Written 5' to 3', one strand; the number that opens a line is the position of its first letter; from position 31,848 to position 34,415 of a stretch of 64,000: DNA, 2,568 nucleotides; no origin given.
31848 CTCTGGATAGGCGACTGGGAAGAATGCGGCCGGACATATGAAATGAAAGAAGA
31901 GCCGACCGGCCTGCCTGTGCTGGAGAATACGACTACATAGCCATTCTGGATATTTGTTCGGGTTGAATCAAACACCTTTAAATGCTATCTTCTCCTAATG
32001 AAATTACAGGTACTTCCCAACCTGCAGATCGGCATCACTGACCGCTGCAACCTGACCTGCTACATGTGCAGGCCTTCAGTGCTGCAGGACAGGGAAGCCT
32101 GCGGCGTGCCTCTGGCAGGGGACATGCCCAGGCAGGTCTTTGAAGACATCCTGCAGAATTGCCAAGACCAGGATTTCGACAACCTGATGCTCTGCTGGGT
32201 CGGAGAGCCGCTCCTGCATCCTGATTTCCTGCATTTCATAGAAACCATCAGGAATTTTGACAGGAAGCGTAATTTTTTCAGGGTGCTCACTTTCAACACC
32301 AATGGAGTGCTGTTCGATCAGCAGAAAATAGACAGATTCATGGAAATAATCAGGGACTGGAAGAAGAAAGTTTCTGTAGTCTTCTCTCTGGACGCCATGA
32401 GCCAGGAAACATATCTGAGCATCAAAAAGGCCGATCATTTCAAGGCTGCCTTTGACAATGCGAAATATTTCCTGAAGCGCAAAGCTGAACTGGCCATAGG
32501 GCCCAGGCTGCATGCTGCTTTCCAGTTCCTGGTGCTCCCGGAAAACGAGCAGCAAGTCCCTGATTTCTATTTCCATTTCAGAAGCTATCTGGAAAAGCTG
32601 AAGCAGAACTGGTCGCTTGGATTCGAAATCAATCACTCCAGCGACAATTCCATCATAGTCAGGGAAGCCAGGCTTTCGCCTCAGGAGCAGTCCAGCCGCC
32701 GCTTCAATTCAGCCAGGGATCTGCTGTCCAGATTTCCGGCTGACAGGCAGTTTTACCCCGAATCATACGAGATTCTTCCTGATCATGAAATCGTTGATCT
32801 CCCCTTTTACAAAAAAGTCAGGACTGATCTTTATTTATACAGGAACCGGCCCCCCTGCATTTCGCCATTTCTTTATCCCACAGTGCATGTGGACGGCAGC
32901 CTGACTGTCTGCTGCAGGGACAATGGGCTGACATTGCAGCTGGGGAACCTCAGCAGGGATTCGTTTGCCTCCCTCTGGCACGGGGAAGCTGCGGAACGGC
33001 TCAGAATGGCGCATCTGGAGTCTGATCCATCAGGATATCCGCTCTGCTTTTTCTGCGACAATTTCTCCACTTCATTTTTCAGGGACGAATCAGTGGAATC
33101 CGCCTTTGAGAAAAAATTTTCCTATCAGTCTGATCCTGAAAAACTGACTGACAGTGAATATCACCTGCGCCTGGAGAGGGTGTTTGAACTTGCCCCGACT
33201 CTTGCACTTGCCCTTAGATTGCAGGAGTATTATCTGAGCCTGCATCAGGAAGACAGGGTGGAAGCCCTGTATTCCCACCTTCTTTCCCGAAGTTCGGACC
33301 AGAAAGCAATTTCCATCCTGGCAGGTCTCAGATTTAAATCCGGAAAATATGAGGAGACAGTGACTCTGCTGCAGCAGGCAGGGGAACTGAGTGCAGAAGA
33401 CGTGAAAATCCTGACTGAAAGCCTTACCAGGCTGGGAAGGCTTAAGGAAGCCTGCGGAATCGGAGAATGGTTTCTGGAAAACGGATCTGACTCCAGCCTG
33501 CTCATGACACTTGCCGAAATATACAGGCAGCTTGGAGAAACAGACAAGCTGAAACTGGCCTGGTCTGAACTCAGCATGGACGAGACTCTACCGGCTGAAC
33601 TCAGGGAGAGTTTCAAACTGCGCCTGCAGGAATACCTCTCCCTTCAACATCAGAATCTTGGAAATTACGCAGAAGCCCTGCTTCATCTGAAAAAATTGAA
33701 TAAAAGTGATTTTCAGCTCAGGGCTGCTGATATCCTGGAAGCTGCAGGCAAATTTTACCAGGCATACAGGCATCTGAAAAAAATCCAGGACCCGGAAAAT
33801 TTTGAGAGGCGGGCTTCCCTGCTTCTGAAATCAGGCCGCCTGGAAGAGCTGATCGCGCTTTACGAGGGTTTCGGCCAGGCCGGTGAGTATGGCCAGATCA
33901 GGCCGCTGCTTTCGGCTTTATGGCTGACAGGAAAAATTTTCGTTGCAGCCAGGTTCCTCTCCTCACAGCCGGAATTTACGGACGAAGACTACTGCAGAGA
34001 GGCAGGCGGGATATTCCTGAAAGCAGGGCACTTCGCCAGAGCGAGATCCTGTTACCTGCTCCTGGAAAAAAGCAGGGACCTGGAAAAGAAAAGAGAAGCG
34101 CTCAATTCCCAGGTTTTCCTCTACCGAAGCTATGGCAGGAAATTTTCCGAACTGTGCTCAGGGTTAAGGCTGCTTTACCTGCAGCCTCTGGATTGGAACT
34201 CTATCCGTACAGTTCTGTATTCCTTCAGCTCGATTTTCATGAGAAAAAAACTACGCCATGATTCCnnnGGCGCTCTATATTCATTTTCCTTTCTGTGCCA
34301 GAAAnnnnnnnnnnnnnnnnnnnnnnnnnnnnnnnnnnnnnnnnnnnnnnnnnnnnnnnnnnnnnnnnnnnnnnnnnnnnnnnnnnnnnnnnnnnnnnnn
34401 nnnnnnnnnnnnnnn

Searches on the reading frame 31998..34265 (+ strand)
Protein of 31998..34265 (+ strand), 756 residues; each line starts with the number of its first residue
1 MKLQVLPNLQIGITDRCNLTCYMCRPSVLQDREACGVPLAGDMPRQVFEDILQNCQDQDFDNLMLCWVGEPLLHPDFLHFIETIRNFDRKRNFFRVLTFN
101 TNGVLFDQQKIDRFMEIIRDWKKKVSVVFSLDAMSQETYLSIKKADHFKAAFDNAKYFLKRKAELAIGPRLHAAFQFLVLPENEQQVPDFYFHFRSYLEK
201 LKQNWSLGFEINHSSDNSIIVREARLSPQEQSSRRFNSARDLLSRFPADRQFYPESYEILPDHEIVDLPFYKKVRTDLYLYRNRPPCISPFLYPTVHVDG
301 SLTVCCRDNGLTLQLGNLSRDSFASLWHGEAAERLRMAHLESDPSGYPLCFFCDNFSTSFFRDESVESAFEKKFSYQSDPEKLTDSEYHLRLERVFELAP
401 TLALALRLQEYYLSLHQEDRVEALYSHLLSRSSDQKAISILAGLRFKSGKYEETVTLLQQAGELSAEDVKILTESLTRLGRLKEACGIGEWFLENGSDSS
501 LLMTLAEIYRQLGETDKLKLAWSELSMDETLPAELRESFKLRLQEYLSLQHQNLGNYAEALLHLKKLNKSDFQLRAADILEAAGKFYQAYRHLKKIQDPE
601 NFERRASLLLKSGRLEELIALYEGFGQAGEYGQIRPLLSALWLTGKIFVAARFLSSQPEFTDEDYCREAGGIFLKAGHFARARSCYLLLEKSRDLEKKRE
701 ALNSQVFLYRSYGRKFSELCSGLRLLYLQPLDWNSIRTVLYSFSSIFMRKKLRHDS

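Call 11: search_protein_families(library=pfam, proteins=[window:31998-34265:+], max_evalue=0.01)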
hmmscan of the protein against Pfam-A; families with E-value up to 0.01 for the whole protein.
window:31998-34265:+ (756 aa): 5 families
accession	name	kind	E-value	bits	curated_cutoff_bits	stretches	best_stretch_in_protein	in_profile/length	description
PF04055.27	Radical_SAM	-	7.9e-10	39.6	29.5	1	13-162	3-140/166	Radical SAM superfamily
PF13186.11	SPASM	-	7.4e-09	36.2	21.5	1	287-353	1-66/67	Iron-sulfur cluster-binding domain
PF12895.13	ANAPC3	-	1.8e-05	25.4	27.2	1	416-486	3-76/82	Anaphase-promoting complex, cyclosome, subunit 3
PF14559.12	TPR_19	-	0.0012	19.6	25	0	555-607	5-62/68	Tetratricopeptide repeat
PF13428.12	TPR_14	-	0.0047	17.9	23.5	0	572-601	3-34/44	Tetratricopeptide repeat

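Call 12: search_protein_families(library=ncbifam, proteins=[window:31998-34265:+], max_evalue=0.01)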
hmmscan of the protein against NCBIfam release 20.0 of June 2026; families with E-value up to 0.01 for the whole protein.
window:31998-34265:+ (756 aa): 28 families (the best 25 are shown)
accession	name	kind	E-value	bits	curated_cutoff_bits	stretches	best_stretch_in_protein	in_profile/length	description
TIGR04321.1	spiroSPASM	subfamily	8.2e-21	74.2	250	1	9-197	233-408/510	spiro-SPASM protein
TIGR04317.1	W_rSAM_matur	equivalog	2.1e-19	69.9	380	1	8-189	5-166/349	tungsten cofactor oxidoreductase radical SAM maturase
TIGR04311.1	rSAM_Geo_metal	subfamily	2.3e-17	63.2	400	1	9-189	5-169/423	radical SAM/SPASM family putative metalloenzyme maturase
NF033640.1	N_Twi_rSAM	subfamily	2e-12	47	170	2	9-165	113-274/398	twitch domain-containing radical SAM protein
TIGR02666.1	moaA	equivalog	5.1e-10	38.8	284.05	1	8-154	11-146/336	GTP 3',8-cyclase MoaA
TIGR04038.1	tatD_link_rSAM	subfamily_domain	3.4e-08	33.5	129.7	1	8-163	9-154/192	TatD family nuclease-associated radical SAM protein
TIGR04167.1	rSAM_SeCys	equivalog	4.2e-08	32.8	300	1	5-225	6-207/303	arsenosugar biosynthesis radical SAM (seleno)protein ArsS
TIGR04100.1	rSAM_pair_X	hypoth_equivalog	3.6e-07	30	262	1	7-161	8-156/197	TIGR04100 family radical SAM protein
TIGR02668.1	moaA_archaeal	equivalog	1.1e-06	27.9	325.25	1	7-152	10-137/303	GTP 3',8-cyclase MoaA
TIGR04051.1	rSAM_NirJ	equivalog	2.2e-06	26.9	515.45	1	13-171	8-146/354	heme d1 biosynthesis radical SAM protein NirJ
NF001199.0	PRK00164.2-1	equivalog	3e-06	26.6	231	1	7-151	12-138/308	GTP 3',8-cyclase MoaA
TIGR04251.1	SCM_rSAM_ScmF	equivalog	5.1e-06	26.1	400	1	10-171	7-150/353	SynChlorMet cassette radical SAM/SPASM protein ScmF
NF050035.1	rSAM_WgK_link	exception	8.5e-06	25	650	1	9-157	11-142/367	radical SAM/SPASM peptide maturase WgkB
NF041707.1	rSAM_YhhB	equivalog_domain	1.6e-05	24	445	1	11-136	6-127/369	cyclophane-forming radical SAM/SPASM peptide maturase YhhB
TIGR04068.1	rSAM_ocin_clost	equivalog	2.4e-05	23.4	500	1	7-153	84-223/462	Cys-rich peptide radical SAM maturase CcpM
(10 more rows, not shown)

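Call 13: find_homologous_proteins(query=window:31998-34265:+)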
Query window:31998-34265:+ (756 aa): 6 proteins with E <= 0.001 among 8000 candidates.
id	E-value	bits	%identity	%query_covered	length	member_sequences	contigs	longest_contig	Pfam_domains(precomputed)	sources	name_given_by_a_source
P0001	0.0e+0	1723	100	100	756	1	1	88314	PF13186.12,PF04055.28,PF12895.14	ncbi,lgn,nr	ncbi:MAG: SPASM domain-containing protein [Candidatus Wallbacteria bacterium]|nr:SPASM domain-contai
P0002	9.5e-180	618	49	67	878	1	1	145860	PF13186.12,PF12895.14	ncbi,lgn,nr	ncbi:MAG: SPASM domain-containing protein [Candidatus Wallbacteria bacterium]|nr:SPASM domain-contai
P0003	1.4e-157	545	41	81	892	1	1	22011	PF13186.12,PF04055.28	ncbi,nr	ncbi:MAG: SPASM domain-containing protein [Candidatus Wallbacteria bacterium]|nr:SPASM domain-contai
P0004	2.1e-149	517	46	66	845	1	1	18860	PF13186.12,PF12895.14,PF13176.13,PF13428.13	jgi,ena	-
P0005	3.6e-132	461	34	98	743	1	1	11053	PF13186.12,PF04055.28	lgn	-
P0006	5.7e-8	50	34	14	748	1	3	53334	PF00534.27,PF13186.12,PF04055.28,PF13579.13,PF13524.13,PF13439.13,PF20706.4,PF13692.13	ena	-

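Call 16: find_encoding_contigs(protein=P0002, flank=10000, max_places=3)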
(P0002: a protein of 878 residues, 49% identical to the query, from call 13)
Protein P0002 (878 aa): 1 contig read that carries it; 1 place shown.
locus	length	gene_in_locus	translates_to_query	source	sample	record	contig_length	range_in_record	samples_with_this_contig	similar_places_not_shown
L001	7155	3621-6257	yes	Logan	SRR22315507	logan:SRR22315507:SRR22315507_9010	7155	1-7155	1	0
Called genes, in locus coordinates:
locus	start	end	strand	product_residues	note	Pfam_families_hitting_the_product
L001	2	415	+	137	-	?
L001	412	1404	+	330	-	PF00482:T2SSF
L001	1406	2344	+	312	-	PF00482:T2SSF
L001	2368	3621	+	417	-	-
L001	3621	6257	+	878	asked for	PF13186:SPASM, PF12895:ANAPC3 (weak)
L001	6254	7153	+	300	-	?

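Call 17: find_encoding_contigs(protein=P0003, flank=10000, max_places=3)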
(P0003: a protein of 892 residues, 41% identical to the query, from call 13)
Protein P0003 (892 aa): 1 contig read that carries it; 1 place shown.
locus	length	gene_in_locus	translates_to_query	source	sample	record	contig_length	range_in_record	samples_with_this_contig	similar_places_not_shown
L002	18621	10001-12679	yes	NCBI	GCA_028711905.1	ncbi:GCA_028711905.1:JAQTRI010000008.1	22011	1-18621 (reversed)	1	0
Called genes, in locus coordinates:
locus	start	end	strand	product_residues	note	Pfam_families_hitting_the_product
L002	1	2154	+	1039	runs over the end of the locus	-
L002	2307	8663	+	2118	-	-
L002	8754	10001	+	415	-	-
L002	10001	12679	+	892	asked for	PF04055:Radical_SAM (weak), PF13186:SPASM (weak)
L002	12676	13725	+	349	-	PF13477:Glyco_trans_4_2, PF13439:Glyco_transf_4, PF13579:Glyco_trans_4_4, PF00534:Glycos_transf_1, PF13692:Glyco_trans_1_4, PF13524:Glyco_trans_1_2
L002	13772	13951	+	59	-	-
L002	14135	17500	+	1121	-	PF13646:HEAT_2 (faint), PF00069:Pkinase, PF07714:PK_Tyr_Ser-Thr, PF03109:ABC1 (weak)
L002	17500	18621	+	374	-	PF16697:Yop-YscD_cpl, PF00498:FHA, PF01590:GAF, PF13185:GAF_2, PF13492:GAF_3, PF00512:HisKA (weak)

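Call 18: find_encoding_contigs(protein=P0004, flank=10000, max_places=3)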
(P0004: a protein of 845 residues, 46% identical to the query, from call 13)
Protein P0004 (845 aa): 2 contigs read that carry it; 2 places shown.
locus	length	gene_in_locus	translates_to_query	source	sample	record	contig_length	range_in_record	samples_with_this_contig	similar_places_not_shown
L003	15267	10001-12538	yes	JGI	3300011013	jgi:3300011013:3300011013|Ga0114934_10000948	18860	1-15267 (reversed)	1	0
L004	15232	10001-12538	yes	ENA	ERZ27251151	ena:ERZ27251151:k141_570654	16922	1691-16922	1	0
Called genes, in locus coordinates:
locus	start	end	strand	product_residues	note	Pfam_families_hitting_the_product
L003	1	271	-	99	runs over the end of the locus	PF12840:HTH_20, PF01022:HTH_5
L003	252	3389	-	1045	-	PF00873:ACR_tran, PF03176:MMPL (faint)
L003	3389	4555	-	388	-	PF25876:HH_MFP_RND (faint), PF25917:BSH_RND, PF25973:BSH_CzcB, PF25975:CzcB_C (weak), PF25989:YknX_C (weak)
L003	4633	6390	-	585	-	PF02310:B12-binding, PF04055:Radical_SAM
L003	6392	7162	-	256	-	PF04402:SIMPL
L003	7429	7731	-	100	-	-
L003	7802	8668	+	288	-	PF02091:tRNA-synt_2e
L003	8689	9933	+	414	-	-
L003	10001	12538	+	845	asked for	PF12895:ANAPC3 (faint), PF13186:SPASM, PF13428:TPR_14 (faint), PF13176:TPR_7 (faint)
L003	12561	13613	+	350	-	PF13477:Glyco_trans_4_2, PF13439:Glyco_transf_4, PF20706:GT4-conflict (weak), PF00534:Glycos_transf_1, PF13692:Glyco_trans_1_4, PF13524:Glyco_trans_1_2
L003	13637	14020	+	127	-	PF00072:Response_reg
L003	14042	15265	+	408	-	?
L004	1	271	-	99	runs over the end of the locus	PF12840:HTH_20, PF01022:HTH_5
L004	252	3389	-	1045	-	PF00873:ACR_tran, PF03176:MMPL (faint)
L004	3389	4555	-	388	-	PF25876:HH_MFP_RND (faint), PF25917:BSH_RND, PF25973:BSH_CzcB, PF25975:CzcB_C (weak), PF25989:YknX_C (weak)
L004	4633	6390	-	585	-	PF02310:B12-binding, PF04055:Radical_SAM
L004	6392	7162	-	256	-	PF04402:SIMPL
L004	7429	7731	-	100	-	-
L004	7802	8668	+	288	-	PF02091:tRNA-synt_2e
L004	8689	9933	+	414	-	-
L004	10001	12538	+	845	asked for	PF12895:ANAPC3 (faint), PF13186:SPASM, PF13428:TPR_14 (faint), PF13176:TPR_7 (faint)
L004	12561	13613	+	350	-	PF13477:Glyco_trans_4_2, PF13439:Glyco_transf_4, PF20706:GT4-conflict (weak), PF00534:Glycos_transf_1, PF13692:Glyco_trans_1_4, PF13524:Glyco_trans_1_2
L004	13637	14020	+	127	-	PF00072:Response_reg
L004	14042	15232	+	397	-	?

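Call 19: find_encoding_contigs(protein=P0005, flank=10000, max_places=3)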
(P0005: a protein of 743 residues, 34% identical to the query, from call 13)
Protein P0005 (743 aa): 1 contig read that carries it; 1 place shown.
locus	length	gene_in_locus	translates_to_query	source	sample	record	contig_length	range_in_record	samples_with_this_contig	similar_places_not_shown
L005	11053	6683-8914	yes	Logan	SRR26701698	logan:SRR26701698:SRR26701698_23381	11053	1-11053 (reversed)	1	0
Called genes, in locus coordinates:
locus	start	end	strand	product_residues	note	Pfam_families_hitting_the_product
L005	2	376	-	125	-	?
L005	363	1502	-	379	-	PF01933:CofD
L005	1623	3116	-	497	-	-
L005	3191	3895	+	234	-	PF00702:Hydrolase, PF13419:HAD_2 (weak)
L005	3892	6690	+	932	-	PF25058:ARM_TT21 (faint), PF25063:ARM_TT21_C (faint), PF00515:TPR_1 (faint), PF07719:TPR_2 (faint), PF12895:ANAPC3 (faint), PF13174:TPR_6 (faint), PF00069:Pkinase, PF07714:PK_Tyr_Ser-Thr, +6 more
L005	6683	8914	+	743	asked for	PF04055:Radical_SAM, PF13186:SPASM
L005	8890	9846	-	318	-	PF01075:Glyco_transf_9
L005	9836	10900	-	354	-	PF01075:Glyco_transf_9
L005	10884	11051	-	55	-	?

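Call 23: find_encoding_contigs(protein=P0001, flank=4000, max_places=6)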
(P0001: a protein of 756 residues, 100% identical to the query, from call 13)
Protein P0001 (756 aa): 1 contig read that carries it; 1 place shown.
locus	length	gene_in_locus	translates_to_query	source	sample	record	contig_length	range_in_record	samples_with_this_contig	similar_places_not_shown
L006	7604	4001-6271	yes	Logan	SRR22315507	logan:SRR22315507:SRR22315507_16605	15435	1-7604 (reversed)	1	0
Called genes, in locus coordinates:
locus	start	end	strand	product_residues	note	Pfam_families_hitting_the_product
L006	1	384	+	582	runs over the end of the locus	-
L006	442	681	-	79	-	-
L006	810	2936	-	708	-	PF00069:Pkinase, PF03109:ABC1 (faint), PF07714:PK_Tyr_Ser-Thr, PF14531:Kinase-like (faint), PF01636:APH (faint)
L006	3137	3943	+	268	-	-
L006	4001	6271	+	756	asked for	PF04055:Radical_SAM, PF13186:SPASM, PF12895:ANAPC3 (faint)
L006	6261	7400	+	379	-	PF04055:Radical_SAM, PF06969:HemN_C (weak)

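Call 27: find_related_loci(query=A1, collection=genome_contigs, flank=8000)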
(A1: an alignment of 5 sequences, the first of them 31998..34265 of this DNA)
Query A1 (756 aa) in genome_contigs; peptide patterns used: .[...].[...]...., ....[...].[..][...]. (x = any residue, [..] = any of these).
600 stretches matched a pattern (row limit reached: there are more); 191 encode a relative of the query (tblastn E <= 1e-3); the best 80 are kept; 79 distinct loci.
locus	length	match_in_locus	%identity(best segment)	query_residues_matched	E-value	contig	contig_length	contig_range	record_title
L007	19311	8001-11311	25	6-356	2e-26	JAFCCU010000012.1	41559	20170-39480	Candidatus Woesearchaeota archaeon isolate AB_69_Bin_160 AB_69_Bin_160_scaffold_694, whole genome shotgun sequence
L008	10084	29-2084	28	9-358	5e-26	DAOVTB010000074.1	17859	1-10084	MAG TPA_asm: Candidatus Muiribacteriota bacterium isolate CSMAG_1642 CSMAG_1642_k141_963960_length_17859_cov_10.0000, wh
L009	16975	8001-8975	27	9-353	3e-25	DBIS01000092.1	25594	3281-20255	MAG TPA_asm: Deltaproteobacteria bacterium UBA796 UBA796_contig_260, whole genome shotgun sequence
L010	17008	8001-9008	25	9-353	9e-22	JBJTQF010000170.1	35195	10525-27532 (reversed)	MAG: Myxococcota bacterium isolate samp_4448_VAMB_910 samp_4448_452278, whole genome shotgun sequence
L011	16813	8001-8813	25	8-354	2e-19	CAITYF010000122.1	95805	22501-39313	MAG: uncultured Myxococcales bacterium isolate Ja1_bin-0143 genome assembly, contig: bin-0143:122/272, whole genome shot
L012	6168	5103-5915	26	8-354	1e-18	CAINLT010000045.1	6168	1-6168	MAG: uncultured Myxococcales bacterium isolate MJ-time_bin-8340 genome assembly, contig: bin-8340:045/549, whole genome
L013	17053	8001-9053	28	9-372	3e-31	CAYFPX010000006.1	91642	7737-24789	MAG TPA_asm: uncultured Enterobacterales bacterium isolate ERP019367_co1_21 genome assembly, contig: NODE_324_length_916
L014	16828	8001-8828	25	8-342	2e-16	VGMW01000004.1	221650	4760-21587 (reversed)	MAG: Bacteroidetes bacterium isolate K_Offshore_40m_m2_287 K_Offshore_40m_m2_287_Ga0194133_10000052, whole genome shotgu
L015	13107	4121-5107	26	13-364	5e-16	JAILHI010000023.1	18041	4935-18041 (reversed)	MAG: Candidatus Gastranaerophilales bacterium isolate RUI120 k141_6771884_flag=0_multi=11.9939_len=18041, whole genome s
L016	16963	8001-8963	24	9-353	3e-15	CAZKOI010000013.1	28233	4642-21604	MAG TPA_asm: uncultured Enterobacterales bacterium isolate SRP134809_co1_65 genome assembly, contig: NODE_3014_length_28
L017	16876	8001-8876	23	9-363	3e-14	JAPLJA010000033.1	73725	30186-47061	MAG: Proteobacteria bacterium isolate LacPavin_0920_SED5_MAG_48_26 LacPavin_0920_SED5_scaffold_66647, whole genome shotg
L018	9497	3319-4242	25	3-379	5e-14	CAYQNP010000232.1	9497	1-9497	MAG TPA_asm: uncultured Spirochaetia bacterium isolate binchicken_co219_272 genome assembly, contig: k141_96978, whole g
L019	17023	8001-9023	27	9-366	9e-33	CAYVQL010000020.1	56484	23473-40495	MAG TPA_asm: uncultured Enterobacterales bacterium isolate SRP077602_co7_23 genome assembly, contig: NODE_2345_length_56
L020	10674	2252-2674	32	8-164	3e-13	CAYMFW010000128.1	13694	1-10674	MAG TPA_asm: uncultured Planctomycetota bacterium isolate SRP214966_co4_1 genome assembly, contig: NODE_4315_length_1369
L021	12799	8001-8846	22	9-362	3e-13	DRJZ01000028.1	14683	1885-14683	MAG TPA_asm: Acidiferrobacteraceae bacterium isolate HyVt-429 HyVt-429_k95_124192, whole genome shotgun sequence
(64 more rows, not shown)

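Call 29: search_protein_families(library=pfam, proteins=[L007:5929-6711:+, L007:6915-7685:+, L007:7965-9083:+, L007:10262-11389:+, L007:11379-12311:+, L007:12383-13318:+, L007:13299-14084:+, L007:14080-15525:+, L008:2195-3094:+, L008:3087-4004:+], max_evalue=0.001)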
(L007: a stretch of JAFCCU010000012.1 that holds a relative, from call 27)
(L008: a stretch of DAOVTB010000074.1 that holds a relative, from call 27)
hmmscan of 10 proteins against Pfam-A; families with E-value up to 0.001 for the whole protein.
L007:5929-6711:+ (261 aa): 2 families
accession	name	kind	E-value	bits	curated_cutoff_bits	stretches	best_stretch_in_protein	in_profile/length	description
PF04055.27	Radical_SAM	-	3.6e-25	89.5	29.5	1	18-177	4-165/166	Radical SAM superfamily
PF13353.11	Fer4_12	-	8.5e-06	26.5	22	1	18-101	12-97/137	4Fe-4S single cluster domain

L007:6915-7685:+ (257 aa): 1 family
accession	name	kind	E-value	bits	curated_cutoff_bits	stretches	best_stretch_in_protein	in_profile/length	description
PF04055.27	Radical_SAM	-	3.8e-12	47.1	29.5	1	12-163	3-141/166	Radical SAM superfamily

L007:7965-9083:+ (373 aa): 2 families
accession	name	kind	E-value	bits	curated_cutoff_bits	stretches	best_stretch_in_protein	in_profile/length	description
PF13186.11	SPASM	-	9.6e-09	35.8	21.5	1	278-345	1-67/67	Iron-sulfur cluster-binding domain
PF04055.27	Radical_SAM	-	6.3e-08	33.4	29.5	1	23-181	4-151/166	Radical SAM superfamily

L007:10262-11389:+ (376 aa): 2 families
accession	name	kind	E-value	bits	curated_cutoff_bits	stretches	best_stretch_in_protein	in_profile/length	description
PF04055.27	Radical_SAM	-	1.4e-12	48.5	29.5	1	13-157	1-138/166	Radical SAM superfamily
PF13186.11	SPASM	-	5.4e-09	36.6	21.5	1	283-350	1-66/67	Iron-sulfur cluster-binding domain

L007:11379-12311:+ (311 aa): 2 families
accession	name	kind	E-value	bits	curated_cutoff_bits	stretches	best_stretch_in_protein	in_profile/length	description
PF13472.12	Lipase_GDSL_2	-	3.9e-05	24.7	32.9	1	103-178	1-83/178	GDSL-like Lipase/Acylhydrolase family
PF00657.28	Lipase_GDSL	-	9.4e-05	23.1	23.6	1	101-300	1-207/208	GDSL-like Lipase/Acylhydrolase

L007:12383-13318:+ (312 aa): 2 families
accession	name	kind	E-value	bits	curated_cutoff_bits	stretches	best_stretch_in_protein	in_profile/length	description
PF13472.12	Lipase_GDSL_2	-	9e-07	30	32.9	1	103-202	1-99/178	GDSL-like Lipase/Acylhydrolase family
PF00657.28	Lipase_GDSL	-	1.1e-06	29.3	23.6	1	102-301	2-207/208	GDSL-like Lipase/Acylhydrolase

L007:13299-14084:+ (262 aa): 1 family
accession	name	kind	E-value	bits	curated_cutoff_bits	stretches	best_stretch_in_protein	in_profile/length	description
PF04055.27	Radical_SAM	-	4.7e-18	66.3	29.5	1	16-170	1-144/166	Radical SAM superfamily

L007:14080-15525:+ (482 aa): 2 families
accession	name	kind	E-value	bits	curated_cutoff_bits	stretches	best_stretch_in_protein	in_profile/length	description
PF04055.27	Radical_SAM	-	3.8e-18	66.6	29.5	1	232-395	2-166/166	Radical SAM superfamily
PF02310.24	B12-binding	-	3.7e-11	43.4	32.1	1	87-165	41-120/121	B12 binding domain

L008:2195-3094:+ (300 aa): 1 family
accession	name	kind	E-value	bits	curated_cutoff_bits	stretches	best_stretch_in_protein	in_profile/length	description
PF16861.10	Carbam_trans_C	-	6.6e-05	23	27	1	127-290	4-166/170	Carbamoyltransferase C-terminus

L008:3087-4004:+ (306 aa): 0 families
